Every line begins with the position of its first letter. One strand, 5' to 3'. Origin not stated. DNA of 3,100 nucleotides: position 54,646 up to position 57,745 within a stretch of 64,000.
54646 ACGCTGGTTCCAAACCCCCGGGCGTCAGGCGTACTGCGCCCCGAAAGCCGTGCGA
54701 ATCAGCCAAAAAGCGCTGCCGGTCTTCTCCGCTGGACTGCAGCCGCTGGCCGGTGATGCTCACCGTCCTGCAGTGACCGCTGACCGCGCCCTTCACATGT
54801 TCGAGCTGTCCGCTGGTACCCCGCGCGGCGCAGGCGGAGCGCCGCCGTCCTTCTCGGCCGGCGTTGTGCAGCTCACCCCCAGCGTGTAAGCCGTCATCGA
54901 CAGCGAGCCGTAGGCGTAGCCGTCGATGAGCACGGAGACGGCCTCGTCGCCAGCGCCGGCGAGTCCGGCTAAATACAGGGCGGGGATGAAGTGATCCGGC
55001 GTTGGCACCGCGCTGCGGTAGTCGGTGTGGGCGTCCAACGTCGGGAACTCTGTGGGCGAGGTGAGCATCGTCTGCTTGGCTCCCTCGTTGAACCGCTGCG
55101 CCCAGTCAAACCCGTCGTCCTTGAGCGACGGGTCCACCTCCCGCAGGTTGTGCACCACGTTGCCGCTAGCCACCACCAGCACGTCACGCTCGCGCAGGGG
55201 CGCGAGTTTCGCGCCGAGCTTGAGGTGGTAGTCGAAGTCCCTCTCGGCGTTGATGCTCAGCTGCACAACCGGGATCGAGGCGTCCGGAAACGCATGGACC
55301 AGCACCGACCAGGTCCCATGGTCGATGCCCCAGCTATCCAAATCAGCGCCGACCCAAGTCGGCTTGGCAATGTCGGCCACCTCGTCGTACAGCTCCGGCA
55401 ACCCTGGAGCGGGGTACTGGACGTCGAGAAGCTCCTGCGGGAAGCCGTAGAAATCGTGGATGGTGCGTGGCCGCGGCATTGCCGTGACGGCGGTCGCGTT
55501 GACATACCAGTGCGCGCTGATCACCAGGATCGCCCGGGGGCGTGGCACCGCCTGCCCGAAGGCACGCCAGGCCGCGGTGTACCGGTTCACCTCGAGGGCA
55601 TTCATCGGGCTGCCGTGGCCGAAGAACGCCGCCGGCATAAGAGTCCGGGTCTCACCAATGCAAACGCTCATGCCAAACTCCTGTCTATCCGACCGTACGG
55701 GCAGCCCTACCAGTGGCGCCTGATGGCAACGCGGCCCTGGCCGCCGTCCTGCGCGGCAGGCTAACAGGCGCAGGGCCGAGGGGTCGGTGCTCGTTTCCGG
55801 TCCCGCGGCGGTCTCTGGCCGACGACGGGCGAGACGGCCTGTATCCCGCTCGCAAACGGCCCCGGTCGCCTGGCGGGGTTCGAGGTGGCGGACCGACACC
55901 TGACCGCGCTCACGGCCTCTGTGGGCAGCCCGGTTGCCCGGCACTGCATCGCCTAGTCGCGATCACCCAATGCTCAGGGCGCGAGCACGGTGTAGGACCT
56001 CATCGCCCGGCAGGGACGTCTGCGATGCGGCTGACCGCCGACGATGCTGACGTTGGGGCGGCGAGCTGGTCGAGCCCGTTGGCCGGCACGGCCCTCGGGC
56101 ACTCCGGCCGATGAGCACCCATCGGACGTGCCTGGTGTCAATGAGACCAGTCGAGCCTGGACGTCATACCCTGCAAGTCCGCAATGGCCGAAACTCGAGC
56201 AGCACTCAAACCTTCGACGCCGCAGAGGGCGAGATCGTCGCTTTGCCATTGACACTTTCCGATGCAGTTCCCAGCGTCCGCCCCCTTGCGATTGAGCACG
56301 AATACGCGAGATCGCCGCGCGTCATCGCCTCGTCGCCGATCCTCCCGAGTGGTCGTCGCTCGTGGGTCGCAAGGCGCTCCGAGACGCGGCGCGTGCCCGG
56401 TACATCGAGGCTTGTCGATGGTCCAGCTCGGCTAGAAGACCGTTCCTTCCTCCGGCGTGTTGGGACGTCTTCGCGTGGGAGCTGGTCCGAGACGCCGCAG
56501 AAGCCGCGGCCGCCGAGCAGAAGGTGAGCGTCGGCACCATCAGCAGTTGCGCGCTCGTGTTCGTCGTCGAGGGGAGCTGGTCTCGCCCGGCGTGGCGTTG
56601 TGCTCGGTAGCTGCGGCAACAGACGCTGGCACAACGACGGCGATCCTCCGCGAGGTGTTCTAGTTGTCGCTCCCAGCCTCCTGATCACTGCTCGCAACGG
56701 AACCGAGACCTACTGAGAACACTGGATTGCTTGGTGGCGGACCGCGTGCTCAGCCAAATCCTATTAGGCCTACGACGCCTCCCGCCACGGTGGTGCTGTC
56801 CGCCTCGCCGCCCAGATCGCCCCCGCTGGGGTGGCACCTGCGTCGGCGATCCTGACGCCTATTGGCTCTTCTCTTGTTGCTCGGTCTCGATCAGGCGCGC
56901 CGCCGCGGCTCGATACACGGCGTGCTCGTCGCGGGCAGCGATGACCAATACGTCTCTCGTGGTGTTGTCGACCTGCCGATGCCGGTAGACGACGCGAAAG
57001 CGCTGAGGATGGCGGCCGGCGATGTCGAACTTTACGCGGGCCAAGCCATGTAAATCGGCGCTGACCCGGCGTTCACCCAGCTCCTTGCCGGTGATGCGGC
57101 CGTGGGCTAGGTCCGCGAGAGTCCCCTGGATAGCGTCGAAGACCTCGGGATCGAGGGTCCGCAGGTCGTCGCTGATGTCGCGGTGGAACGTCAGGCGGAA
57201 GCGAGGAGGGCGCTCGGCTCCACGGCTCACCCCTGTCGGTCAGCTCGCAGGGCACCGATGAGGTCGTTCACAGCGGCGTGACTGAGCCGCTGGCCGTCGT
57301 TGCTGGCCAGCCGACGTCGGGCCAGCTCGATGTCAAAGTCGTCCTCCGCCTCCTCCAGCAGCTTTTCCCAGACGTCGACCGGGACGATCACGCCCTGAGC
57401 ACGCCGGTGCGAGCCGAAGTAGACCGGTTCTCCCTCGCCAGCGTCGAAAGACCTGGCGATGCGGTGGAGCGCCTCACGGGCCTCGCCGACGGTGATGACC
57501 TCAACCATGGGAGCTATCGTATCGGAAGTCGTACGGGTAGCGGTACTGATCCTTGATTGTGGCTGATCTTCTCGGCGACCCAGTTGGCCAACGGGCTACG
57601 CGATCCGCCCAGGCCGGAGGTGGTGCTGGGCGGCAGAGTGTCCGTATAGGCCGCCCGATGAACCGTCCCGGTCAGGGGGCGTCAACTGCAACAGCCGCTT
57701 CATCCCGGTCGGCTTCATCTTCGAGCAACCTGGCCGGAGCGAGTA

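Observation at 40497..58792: Diverged ~600-bp direct repeat (Tad ATPase promoter plus first ~160 codons) brackets a ~17-kb accessory segment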

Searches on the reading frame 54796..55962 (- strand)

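Call 16: search_protein_families(library=pfam, proteins=[window:54796-55962:-], max_evalue=0.01)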
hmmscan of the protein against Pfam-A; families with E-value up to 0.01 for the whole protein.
window:54796-55962:- (389 aa): 1 family
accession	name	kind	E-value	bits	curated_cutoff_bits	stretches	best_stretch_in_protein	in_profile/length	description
PF02900.23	LigB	-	3.1e-23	82.7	26.3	1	137-351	39-261/269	Catalytic LigB subunit of aromatic ring-opening dioxygenase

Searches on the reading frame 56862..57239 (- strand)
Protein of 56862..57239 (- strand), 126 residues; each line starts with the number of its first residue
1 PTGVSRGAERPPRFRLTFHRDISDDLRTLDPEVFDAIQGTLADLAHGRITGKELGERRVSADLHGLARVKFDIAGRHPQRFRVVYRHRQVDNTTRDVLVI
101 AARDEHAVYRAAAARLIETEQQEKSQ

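Call 17: search_protein_families(library=pfam, proteins=[window:56862-57239:-], max_evalue=0.01)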
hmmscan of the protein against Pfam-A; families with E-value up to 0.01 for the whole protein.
window:56862-57239:- (126 aa): 1 family
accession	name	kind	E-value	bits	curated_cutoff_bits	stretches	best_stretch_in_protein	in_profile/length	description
PF13305.11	TetR_C_33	-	0.00036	21.6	26.8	0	63-120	1-57/103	Tetracyclin repressor-like, C-terminal domain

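Call 60: search_protein_families(library=pfam, max_evalue=0.05, proteins=[window:56862-57239:-])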
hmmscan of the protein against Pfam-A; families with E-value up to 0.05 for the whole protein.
window:56862-57239:- (126 aa): 1 family
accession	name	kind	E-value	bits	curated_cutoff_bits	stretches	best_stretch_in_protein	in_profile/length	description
PF13305.11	TetR_C_33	-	0.00036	21.6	26.8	0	63-120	1-57/103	Tetracyclin repressor-like, C-terminal domain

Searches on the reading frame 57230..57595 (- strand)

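Call 17: search_protein_families(library=pfam, proteins=[window:57230-57595:-], max_evalue=0.01)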
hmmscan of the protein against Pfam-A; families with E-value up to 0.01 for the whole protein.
window:57230-57595:- (122 aa): 1 family
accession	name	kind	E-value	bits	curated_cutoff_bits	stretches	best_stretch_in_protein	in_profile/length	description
PF02604.26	PhdYeFM_antitox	-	0.00062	19.9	29.8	1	33-98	3-66/74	Antitoxin Phd_YefM, type II toxin-antitoxin system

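Call 60: search_protein_families(library=pfam, max_evalue=0.05, proteins=[window:57230-57595:-])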
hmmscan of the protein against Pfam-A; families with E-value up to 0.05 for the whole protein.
window:57230-57595:- (122 aa): 1 family
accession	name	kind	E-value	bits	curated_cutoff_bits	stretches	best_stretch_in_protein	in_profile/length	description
PF02604.26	PhdYeFM_antitox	-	0.00062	19.9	29.8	1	33-98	3-66/74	Antitoxin Phd_YefM, type II toxin-antitoxin system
